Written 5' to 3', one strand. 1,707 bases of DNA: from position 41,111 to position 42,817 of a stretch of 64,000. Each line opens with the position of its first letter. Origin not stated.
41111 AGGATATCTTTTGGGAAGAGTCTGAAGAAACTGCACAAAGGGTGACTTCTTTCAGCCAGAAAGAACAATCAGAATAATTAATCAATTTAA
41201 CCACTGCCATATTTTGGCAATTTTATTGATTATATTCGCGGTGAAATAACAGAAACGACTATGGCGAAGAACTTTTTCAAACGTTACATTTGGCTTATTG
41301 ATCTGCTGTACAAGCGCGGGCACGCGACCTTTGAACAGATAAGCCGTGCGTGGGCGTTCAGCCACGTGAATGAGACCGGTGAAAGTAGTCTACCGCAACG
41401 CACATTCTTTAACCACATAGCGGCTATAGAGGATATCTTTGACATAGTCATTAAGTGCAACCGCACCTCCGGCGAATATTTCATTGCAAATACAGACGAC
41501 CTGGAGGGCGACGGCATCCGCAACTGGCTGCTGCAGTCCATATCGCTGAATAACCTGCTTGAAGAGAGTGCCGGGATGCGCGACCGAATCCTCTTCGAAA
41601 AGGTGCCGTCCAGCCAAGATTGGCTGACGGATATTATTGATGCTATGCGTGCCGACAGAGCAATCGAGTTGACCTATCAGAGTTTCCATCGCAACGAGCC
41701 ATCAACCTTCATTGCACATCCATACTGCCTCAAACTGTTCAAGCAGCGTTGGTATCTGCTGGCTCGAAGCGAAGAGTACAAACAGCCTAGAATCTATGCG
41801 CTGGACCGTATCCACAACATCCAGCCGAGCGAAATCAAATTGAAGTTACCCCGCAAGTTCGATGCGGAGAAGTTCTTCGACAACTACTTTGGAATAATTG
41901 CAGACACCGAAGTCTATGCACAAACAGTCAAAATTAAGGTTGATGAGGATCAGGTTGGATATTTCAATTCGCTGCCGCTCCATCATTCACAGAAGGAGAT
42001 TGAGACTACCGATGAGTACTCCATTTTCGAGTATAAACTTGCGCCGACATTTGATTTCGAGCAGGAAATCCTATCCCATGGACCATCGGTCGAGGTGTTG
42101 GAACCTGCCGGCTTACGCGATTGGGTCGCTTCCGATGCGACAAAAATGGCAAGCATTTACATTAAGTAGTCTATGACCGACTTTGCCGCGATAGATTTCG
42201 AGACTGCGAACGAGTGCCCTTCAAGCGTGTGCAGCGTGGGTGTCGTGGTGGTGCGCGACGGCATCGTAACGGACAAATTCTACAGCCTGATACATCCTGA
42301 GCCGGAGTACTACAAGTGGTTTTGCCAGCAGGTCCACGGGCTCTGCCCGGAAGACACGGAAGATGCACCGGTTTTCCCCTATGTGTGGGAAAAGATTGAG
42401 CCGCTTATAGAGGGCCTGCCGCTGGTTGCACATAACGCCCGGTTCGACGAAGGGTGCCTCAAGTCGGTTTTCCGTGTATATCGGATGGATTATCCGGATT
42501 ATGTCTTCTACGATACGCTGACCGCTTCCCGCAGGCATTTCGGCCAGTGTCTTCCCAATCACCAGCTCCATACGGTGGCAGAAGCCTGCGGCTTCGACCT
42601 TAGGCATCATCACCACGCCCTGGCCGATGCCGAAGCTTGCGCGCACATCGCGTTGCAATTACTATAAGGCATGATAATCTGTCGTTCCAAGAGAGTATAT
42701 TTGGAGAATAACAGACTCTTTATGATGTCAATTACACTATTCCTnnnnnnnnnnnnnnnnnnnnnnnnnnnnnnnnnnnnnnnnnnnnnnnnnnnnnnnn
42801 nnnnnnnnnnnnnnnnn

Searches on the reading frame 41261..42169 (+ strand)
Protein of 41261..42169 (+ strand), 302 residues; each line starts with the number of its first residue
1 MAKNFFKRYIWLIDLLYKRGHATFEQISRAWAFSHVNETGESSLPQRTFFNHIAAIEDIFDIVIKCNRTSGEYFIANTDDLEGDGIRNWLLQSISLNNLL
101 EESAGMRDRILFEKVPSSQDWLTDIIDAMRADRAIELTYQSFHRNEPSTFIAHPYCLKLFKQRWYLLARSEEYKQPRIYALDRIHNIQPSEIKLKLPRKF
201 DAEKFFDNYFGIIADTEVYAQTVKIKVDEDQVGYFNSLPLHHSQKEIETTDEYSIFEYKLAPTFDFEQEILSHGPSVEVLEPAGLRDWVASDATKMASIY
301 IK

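Call 3: search_protein_families(library=pfam, proteins=[window:41261-42169:+], max_evalue=1)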
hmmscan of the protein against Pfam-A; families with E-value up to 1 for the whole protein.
window:41261-42169:+ (302 aa): 2 families
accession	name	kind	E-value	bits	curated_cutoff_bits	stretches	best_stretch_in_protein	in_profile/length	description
PF13280.12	WYL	-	3.4e-18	65.8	21.8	1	121-188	2-69/70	WYL domain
PF25583.1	WCX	-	1.8e-12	47.8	23.9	1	221-297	3-76/76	WCX domain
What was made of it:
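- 41261..42169 (+): HTH-WYL-WCX transcription regulator (302 aa). Pfam WYL at 3.4e-18 and WCX at 1.8e-12 (call 3).
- On WYL-regulated (BrxR/CapW/PafBC/DriD-type) gene module: Pfam WYL at 3.4e-18 and WCX at 1.8e-12 for 41261-42169 (call 3).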

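Call 7: search_protein_families(library=phrogs, proteins=[window:41261-42169:+], max_evalue=0.1)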
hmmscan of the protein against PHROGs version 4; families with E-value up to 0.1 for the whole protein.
window:41261-42169:+ (302 aa): 2 families
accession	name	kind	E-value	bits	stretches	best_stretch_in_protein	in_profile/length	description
phrog_13105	-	unknown function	0.00047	20.8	1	123-188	150-213/239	-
phrog_25003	-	unknown function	0.046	14.3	1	159-237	124-198/264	-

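Call 8: search_protein_families(library=padloc, proteins=[window:41261-42169:+], max_evalue=0.1)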
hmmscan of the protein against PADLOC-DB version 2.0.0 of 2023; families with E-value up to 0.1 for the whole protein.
window:41261-42169:+ (302 aa): 6 families
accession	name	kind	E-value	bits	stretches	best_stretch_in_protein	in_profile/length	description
PDLC01652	WYL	-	4.8e-33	112.8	1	118-297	16-162/162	"CAS-I,CAS-II,CAS-III,CAS-IV,CAS-V,CAS-VI; associated_signaling"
PDLC01766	Cas3c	-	2.1e-15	54.1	1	99-300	117-316/1009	-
PDLC01457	WYL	-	4.6e-12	44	1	116-283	121-227/229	"CAS-I,CAS-II,CAS-III,CAS-IV,CAS-V,CAS-VI; associated_signaling"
PDLC01484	WYL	-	1.7e-07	28.7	2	133-190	225-285/437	"CAS-I,CAS-II,CAS-III,CAS-IV,CAS-V,CAS-VI; associated_signaling"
PDLC01510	WYL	-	1.7e-07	28.7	2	133-190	225-285/437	"CAS-I,CAS-II,CAS-III,CAS-IV,CAS-V,CAS-VI; associated_signaling"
PDLC01046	WYL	-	6.4e-05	20.3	1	112-189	203-281/435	HTH-WYL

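Call 9: search_protein_families(library=ncbifam, proteins=[window:41261-42169:+], max_evalue=0.1)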
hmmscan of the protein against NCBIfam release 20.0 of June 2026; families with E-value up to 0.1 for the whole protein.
window:41261-42169:+ (302 aa): 1 family
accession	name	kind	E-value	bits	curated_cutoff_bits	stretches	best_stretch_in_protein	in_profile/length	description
TIGR03985.1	TIGR03985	hypoth_equivalog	0.00013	21.7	60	0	239-300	188-248/249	TIGR03985 family CRISPR-associated protein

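Call 85: search_solved_structures(query=window:41261-42169:+, max_evalue=0.01)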
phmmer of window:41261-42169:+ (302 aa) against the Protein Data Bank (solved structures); distinct sequences matched with E-value up to 0.01: 6.
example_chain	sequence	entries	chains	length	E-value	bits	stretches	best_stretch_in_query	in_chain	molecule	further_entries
6sj9_A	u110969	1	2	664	5.4e-05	25.9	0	95-190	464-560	Proteasome accessory factor B/C (PafBC)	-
7u02_B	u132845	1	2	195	0.00057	22.5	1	159-292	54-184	WYL domain-containing protein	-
7tzv_A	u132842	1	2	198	0.0006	22.5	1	159-292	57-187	WYL domain-containing protein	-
9cu3_B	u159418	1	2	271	0.0014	21.3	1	159-292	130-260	WYL domain-containing protein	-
9pfq_Q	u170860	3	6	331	0.0023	20.6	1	159-292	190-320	WYL domain-containing protein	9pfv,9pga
8tp8_A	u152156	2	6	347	0.0025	20.4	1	159-292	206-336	DeoR-family transcriptional regulator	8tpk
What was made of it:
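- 41261..42169 (+): The nearest solved relatives are PafBC and DriD (call 85).
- Closest known: BrxR-family HTH-WYL-WCX regulators and the defence islands they control. Different: The regulator is not detectably closer to BrxR than to PafBC or DriD (call 85).
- Closest known: PafBC, DriD and SiwR: ssDNA-sensing WYL activators of DNA-damage regulons. Same: They are the nearest solved relatives by sequence (call 85).
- The regulator's nearest solved relatives are the DNA-damage activators PafBC and DriD rather than BrxR or CapW (call 85). The nearest solved relatives of the regulator are PafBC (5e-5) and DriD (2.5e-3) (call 85).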

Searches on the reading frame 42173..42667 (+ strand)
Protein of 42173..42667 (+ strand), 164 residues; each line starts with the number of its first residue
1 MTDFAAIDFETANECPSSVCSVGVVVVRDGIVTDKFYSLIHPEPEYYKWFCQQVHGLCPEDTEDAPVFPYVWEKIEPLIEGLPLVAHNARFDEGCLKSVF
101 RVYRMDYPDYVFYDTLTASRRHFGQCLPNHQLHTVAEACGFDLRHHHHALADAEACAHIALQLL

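Call 34: search_protein_families(library=pfam, proteins=[window:42173-42667:+], max_evalue=1)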
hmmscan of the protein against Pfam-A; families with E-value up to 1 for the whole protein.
window:42173-42667:+ (164 aa): 3 families
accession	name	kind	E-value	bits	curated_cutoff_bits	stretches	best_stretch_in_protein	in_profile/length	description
PF00929.31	RNase_T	-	5.3e-16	60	24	1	6-159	2-163/164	Exonuclease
PF16473.11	Rv2179c-like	-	6.8e-15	55.6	27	1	5-161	3-174/177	3'-5' exoribonuclease Rv2179c-like domain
PF01612.26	DNA_pol_A_exo1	-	0.19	12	23.6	1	71-108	64-103/173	3'-5' exonuclease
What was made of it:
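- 42173..42667 (+): DEDD 3'-5' exonuclease (RNase_T / DNA polymerase III epsilon-like, 164 aa), co-directional with the WYL gene. Pfam RNase_T at 5.3e-16 (call 34).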

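Call 86: search_solved_structures(query=window:42173-42667:+, max_evalue=0.00001)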
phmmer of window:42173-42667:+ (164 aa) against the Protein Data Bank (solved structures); distinct sequences matched with E-value up to 0.00001: 5.
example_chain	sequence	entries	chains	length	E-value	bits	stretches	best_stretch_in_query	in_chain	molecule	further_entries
2p1j_A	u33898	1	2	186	6.7e-12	48.8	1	3-162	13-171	DNA polymerase III polC-type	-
8zef_A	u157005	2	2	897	1.3e-10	44.5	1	2-159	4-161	3'-5' exonuclease DinG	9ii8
1j53_A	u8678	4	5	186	1.3e-06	31.5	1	21-161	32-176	DNA polymerase III, epsilon chain | DNA polymerase III epsilon subunit | DNA POLYMERASE III SUBUNIT EPSILON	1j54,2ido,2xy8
2gui_A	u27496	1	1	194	1.5e-06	31.3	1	21-161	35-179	DNA polymerase III epsilon subunit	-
5fku_D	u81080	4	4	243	2.7e-06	30.5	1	22-161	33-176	DNA POLYMERASE III SUBUNIT EPSILON | DNA POLYMERASE III EPSILON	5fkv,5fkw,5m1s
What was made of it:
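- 42173..42667 (+): PDB PolC exonuclease, DinG exonuclease and epsilon subunit (call 86).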
